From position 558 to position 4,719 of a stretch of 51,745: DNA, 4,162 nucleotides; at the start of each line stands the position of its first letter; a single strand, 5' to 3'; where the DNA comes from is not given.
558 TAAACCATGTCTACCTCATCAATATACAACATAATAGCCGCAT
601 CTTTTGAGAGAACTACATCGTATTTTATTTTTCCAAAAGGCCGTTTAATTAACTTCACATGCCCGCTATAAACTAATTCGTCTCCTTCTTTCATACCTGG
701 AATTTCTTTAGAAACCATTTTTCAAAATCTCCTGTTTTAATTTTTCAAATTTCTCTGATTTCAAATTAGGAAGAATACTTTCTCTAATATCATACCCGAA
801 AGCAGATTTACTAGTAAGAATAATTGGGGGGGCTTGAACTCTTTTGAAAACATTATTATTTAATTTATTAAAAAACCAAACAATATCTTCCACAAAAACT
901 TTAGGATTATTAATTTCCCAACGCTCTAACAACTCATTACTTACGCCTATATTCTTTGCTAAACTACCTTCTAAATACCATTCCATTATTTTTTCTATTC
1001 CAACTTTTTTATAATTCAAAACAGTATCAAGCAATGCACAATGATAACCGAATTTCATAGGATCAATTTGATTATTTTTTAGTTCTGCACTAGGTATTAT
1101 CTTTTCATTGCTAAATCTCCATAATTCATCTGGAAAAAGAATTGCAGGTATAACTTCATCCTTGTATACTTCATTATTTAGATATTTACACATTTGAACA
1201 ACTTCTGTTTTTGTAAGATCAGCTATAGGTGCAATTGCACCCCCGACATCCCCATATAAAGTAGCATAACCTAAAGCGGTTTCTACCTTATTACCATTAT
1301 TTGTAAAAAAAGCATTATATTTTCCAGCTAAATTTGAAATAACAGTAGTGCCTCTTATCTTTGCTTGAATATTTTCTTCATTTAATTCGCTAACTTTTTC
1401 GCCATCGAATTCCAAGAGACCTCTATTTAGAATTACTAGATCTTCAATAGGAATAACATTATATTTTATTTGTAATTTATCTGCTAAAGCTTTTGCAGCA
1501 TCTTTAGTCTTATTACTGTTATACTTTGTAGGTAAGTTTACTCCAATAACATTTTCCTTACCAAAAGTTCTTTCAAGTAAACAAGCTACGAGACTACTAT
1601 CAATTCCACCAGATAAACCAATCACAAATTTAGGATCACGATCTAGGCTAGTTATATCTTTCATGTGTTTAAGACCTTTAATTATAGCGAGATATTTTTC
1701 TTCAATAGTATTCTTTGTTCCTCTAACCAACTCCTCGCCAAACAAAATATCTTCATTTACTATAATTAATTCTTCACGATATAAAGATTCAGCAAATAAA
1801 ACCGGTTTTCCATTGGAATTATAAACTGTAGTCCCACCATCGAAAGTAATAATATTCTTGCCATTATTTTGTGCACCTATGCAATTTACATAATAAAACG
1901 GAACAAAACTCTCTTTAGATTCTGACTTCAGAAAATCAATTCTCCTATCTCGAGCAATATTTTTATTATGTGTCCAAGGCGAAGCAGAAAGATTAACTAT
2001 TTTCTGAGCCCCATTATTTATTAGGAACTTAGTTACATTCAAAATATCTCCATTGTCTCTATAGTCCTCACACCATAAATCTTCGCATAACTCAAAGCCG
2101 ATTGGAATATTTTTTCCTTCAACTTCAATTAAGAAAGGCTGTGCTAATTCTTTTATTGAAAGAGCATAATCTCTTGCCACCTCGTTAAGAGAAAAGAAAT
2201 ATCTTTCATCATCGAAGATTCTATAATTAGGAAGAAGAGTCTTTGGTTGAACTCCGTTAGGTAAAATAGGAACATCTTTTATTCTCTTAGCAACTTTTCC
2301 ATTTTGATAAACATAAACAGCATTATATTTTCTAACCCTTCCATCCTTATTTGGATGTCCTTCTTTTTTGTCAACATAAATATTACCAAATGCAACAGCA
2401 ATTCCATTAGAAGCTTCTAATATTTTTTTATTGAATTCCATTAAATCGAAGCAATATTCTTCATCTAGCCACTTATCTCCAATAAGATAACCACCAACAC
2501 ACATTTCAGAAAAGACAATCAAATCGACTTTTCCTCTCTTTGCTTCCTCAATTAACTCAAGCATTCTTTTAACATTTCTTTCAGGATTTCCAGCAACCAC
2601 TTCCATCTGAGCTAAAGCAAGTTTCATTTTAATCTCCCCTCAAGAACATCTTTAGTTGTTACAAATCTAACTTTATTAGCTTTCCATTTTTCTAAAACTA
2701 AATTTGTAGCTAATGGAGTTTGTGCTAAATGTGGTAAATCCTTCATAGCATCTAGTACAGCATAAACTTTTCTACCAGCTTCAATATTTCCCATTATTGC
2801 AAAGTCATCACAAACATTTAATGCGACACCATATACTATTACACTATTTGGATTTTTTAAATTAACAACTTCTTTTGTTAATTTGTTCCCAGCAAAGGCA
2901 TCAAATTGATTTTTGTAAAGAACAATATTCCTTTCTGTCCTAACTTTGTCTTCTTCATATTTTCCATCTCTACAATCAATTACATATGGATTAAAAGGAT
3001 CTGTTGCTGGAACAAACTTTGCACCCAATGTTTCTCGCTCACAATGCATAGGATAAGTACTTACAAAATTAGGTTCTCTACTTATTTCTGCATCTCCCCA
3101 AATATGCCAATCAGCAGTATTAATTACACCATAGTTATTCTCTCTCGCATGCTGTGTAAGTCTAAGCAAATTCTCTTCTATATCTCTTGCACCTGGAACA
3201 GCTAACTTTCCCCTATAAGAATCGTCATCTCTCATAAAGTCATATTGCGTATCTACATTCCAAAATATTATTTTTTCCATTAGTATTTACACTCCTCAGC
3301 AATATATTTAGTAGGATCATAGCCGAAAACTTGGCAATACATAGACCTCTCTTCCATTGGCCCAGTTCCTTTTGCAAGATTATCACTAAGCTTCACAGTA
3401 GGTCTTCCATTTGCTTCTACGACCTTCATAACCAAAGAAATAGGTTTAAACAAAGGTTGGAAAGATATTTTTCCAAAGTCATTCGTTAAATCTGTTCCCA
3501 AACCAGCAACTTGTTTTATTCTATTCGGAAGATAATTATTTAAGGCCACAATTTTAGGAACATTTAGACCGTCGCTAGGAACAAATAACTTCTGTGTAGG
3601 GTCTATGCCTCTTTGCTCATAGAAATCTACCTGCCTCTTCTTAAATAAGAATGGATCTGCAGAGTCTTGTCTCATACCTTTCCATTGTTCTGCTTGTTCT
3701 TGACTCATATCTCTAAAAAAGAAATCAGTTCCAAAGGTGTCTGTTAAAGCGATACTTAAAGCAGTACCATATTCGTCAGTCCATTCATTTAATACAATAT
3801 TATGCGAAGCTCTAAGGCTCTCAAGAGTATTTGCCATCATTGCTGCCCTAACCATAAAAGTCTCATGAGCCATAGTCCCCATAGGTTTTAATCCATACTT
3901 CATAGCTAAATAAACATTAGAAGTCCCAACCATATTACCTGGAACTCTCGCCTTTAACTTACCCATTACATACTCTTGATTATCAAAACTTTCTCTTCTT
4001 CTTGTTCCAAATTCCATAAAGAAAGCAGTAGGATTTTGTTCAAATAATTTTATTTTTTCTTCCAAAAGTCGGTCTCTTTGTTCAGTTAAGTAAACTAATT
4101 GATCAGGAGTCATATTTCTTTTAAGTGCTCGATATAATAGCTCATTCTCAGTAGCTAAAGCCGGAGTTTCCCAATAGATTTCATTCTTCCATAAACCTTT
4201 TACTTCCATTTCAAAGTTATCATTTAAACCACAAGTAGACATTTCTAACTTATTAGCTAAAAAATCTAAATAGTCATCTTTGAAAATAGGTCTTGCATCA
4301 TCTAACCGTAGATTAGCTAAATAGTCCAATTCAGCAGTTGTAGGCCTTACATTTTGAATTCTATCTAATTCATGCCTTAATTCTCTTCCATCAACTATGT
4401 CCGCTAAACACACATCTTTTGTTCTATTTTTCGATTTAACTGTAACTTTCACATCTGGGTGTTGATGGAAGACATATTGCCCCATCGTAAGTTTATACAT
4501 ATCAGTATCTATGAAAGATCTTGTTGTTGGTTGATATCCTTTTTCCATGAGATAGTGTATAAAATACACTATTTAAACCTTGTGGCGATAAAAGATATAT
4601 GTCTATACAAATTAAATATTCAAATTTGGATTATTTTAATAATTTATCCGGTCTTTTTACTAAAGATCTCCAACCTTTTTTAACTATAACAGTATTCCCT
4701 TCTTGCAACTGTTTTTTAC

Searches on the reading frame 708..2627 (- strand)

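Call 47: search_protein_families(library=pfam, proteins=[window:708-2627:-], max_evalue=0.001)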
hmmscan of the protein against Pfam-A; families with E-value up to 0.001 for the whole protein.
window:708-2627:- (639 aa): 5 families
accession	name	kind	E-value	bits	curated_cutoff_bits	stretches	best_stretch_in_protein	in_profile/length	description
PF02540.23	NAD_synthase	-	7.1e-46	156.7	21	1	332-540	19-207/242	NAD synthase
PF00795.27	CN_hydrolase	-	7.9e-12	45.5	23.2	1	2-290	1-244/256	Carbon-nitrogen hydrolase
PF06508.19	QueC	-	6.4e-06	26.2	22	1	334-419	2-85/210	Queuosine biosynthesis protein QueC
PF03054.22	tRNA_Me_trans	-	0.00031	20.9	20.6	0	333-380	2-58/202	tRNA methyl transferase HUP domain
PF00733.27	Asn_synthase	-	0.00091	19.4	21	0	331-388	17-73/354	Asparagine synthase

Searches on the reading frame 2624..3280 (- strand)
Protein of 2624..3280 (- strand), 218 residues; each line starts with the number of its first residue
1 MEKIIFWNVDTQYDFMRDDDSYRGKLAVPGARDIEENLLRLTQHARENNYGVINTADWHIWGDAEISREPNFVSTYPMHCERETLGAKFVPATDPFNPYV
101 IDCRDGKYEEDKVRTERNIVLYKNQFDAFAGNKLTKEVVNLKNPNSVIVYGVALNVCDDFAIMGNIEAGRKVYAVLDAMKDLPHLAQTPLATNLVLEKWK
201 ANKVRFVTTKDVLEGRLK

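Call 47: search_protein_families(library=pfam, proteins=[window:2624-3280:-], max_evalue=0.001)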
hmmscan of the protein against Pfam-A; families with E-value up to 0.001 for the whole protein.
window:2624-3280:- (218 aa): 1 family
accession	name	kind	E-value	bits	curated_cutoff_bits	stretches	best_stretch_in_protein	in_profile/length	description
PF00857.26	Isochorismatase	-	6.4e-11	43.1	27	1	9-186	6-155/175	Isochorismatase domain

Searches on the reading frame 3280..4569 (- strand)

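Call 47: search_protein_families(library=pfam, proteins=[window:3280-4569:-], max_evalue=0.001)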
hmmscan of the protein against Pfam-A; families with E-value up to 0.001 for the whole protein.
window:3280-4569:- (429 aa): 2 families
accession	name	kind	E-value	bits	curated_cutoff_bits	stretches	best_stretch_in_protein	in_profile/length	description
PF04095.22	NAPRTase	-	6.6e-50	170.5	20.8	1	184-416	3-236/239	Nicotinate phosphoribosyltransferase (NAPRTase) family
PF17767.7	NAPRTase_N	-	2.7e-19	70.2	32.6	1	20-140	1-123/125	Nicotinate phosphoribosyltransferase (NAPRTase) N-terminal domain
